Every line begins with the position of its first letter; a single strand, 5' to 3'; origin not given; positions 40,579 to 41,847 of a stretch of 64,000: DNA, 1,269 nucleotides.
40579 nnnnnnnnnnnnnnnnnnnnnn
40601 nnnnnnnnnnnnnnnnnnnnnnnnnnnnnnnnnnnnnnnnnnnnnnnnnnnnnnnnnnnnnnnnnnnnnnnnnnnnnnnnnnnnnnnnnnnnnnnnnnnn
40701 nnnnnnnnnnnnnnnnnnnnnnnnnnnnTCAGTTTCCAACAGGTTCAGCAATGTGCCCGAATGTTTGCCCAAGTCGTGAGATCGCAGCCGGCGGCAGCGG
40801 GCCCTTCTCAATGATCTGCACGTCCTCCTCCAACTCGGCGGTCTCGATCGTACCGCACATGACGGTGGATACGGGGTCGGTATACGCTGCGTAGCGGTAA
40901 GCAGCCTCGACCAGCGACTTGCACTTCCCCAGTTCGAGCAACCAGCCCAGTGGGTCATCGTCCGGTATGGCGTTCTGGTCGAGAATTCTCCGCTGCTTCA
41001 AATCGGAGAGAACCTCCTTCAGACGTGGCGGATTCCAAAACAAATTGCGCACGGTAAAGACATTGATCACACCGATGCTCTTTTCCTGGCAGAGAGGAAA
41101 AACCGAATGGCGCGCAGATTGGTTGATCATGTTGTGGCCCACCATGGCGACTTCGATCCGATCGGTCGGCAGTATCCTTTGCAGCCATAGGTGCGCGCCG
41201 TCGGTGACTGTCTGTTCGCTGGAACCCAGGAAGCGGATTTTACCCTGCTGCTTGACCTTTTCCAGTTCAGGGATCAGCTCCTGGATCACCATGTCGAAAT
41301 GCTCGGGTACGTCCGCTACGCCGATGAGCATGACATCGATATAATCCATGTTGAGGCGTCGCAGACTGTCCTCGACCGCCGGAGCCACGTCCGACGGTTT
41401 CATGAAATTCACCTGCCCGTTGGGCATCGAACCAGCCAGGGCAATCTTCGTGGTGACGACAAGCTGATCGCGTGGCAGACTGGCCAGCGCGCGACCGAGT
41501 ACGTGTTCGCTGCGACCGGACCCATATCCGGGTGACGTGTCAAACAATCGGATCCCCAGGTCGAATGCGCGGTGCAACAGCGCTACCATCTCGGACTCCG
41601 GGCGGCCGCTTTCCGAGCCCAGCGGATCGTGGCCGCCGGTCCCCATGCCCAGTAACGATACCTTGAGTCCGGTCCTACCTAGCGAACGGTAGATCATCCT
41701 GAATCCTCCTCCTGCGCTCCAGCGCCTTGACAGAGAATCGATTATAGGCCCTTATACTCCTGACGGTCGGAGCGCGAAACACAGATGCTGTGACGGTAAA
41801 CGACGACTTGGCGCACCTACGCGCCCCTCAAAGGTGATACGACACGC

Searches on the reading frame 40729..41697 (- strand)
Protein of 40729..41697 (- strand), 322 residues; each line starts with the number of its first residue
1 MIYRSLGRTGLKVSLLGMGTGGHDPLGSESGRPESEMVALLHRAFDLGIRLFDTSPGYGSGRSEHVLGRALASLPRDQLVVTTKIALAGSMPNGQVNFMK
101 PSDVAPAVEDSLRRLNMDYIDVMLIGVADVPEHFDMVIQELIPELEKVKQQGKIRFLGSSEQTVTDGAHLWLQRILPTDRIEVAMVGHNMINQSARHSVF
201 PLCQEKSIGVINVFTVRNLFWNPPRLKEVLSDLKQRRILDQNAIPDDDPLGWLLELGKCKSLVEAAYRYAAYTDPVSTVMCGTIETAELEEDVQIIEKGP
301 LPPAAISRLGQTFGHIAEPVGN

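Call 57: search_protein_families(library=pfam, proteins=[window:40729-41697:-], max_evalue=0.001)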
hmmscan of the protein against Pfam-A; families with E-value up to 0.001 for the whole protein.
window:40729-41697:- (322 aa): 1 family
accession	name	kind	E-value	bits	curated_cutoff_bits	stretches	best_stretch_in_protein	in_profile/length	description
PF00248.27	Aldo_ket_red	-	1.4e-37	129.8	24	1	27-309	11-286/291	Aldo/keto reductase family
